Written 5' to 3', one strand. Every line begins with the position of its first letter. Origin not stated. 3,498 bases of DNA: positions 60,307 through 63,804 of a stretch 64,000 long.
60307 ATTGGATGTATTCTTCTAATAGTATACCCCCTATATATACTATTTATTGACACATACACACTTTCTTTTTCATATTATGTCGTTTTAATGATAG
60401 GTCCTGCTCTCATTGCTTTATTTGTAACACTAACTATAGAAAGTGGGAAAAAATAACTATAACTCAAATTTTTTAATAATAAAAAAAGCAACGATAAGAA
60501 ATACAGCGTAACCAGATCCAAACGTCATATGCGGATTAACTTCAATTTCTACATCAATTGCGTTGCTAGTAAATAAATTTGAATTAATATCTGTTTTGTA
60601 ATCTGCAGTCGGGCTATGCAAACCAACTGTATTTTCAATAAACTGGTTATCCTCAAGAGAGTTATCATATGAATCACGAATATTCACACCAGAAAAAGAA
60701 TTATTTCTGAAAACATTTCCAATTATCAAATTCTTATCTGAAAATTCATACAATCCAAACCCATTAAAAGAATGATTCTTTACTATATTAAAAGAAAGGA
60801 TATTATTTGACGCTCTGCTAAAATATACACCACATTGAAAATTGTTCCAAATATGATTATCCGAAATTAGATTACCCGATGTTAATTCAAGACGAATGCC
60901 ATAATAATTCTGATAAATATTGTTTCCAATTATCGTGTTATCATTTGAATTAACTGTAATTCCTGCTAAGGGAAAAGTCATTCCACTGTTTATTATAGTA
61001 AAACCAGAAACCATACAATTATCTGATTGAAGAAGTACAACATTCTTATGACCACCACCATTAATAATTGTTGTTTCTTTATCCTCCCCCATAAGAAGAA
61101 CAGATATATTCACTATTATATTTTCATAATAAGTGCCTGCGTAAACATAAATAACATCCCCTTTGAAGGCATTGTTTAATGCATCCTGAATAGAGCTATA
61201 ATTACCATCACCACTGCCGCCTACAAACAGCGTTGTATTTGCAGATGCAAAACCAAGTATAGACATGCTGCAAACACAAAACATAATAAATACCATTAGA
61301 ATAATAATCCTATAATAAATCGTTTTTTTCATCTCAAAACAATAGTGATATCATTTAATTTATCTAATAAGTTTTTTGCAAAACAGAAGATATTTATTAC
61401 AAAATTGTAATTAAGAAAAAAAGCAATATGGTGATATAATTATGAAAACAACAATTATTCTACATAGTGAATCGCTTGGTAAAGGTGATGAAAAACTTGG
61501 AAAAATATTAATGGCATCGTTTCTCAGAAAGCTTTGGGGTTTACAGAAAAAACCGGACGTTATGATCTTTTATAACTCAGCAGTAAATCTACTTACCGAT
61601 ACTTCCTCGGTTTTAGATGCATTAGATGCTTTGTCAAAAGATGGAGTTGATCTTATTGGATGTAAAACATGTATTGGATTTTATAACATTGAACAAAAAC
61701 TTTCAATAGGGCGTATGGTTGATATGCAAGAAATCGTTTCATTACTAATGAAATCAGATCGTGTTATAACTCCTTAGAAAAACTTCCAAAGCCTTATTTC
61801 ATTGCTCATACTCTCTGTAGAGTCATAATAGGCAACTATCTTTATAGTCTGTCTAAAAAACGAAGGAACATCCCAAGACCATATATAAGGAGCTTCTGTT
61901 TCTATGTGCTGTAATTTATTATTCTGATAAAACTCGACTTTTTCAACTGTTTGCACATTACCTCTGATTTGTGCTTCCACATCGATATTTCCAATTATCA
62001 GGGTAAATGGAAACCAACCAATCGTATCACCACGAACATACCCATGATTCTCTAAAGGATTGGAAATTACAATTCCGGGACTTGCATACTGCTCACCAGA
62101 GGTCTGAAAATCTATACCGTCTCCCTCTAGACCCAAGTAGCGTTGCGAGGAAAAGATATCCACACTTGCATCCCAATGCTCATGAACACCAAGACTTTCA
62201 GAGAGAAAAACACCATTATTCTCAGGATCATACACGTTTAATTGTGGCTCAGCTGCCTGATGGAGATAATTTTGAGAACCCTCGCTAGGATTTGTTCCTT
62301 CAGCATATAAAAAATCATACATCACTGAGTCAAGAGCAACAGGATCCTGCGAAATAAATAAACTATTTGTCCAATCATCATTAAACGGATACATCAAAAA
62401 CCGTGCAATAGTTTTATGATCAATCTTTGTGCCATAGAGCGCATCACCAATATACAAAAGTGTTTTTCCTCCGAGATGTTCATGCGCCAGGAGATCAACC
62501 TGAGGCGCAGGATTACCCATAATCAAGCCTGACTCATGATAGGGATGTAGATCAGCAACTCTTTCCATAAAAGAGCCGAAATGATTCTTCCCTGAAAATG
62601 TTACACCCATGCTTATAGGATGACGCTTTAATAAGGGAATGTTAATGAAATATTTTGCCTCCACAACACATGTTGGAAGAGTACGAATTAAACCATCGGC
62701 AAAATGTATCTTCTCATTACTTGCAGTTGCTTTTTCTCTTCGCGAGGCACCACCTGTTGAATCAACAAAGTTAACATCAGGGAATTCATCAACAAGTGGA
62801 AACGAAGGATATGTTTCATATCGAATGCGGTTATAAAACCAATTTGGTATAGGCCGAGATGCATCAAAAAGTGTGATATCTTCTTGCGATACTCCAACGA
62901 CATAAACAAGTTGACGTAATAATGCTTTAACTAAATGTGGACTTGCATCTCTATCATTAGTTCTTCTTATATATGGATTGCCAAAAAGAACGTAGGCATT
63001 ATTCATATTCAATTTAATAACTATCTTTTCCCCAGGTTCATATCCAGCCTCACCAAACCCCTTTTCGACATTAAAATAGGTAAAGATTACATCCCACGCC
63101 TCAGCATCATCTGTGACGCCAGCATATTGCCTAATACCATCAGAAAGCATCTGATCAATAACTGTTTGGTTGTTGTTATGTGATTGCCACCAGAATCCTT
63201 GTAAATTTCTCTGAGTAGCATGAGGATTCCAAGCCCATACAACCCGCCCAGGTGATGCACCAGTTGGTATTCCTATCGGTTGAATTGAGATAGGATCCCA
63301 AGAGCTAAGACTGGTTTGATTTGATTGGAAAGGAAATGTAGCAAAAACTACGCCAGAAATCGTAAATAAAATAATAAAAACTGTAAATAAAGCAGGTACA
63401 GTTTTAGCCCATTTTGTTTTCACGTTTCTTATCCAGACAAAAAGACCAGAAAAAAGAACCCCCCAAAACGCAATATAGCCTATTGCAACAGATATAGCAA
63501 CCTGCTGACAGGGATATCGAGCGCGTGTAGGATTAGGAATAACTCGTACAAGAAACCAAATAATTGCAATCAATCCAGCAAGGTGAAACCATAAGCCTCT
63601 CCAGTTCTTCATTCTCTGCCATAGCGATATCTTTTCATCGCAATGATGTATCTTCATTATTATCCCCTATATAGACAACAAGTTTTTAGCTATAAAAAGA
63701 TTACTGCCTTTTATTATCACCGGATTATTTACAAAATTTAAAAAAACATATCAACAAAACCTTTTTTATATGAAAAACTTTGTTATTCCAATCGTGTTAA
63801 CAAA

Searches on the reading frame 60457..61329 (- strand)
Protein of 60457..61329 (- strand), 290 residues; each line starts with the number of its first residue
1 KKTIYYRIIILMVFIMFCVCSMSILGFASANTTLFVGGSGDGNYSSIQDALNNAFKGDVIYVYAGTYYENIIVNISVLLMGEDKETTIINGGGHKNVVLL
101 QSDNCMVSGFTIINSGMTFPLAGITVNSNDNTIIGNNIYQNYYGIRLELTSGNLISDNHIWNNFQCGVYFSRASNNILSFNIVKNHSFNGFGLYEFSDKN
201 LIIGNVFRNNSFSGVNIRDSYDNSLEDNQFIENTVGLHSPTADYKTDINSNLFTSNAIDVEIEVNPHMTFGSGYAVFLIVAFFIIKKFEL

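Call 92: search_protein_families(library=pfam, proteins=[window:60457-61329:-], max_evalue=0.01)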
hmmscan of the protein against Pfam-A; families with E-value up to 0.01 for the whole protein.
window:60457-61329:- (290 aa): 3 families
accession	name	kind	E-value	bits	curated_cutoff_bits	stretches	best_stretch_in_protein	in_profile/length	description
PF05048.19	NosD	-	1.3e-20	74.2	23.6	1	95-265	17-181/212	Periplasmic copper-binding protein (NosD)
PF13229.12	Beta_helix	-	3.5e-17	62.9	25.9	2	89-230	18-158/158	Right handed beta helix region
PF01095.25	Pectinesterase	-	2.8e-06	26.7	27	1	36-119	4-96/298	Pectinesterase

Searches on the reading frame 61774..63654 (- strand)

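Call 92: search_protein_families(library=pfam, proteins=[window:61774-63654:-], max_evalue=0.01)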
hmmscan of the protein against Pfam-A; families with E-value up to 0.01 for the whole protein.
window:61774-63654:- (626 aa): 2 families
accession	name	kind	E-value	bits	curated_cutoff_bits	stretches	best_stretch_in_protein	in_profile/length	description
PF04015.17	DUF362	-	2.8e-07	31.2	24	1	326-447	92-200/200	Domain of unknown function (DUF362)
PF17957.7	Big_7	-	1.5e-06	29.2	24.1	1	555-598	18-60/70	Bacterial Ig domain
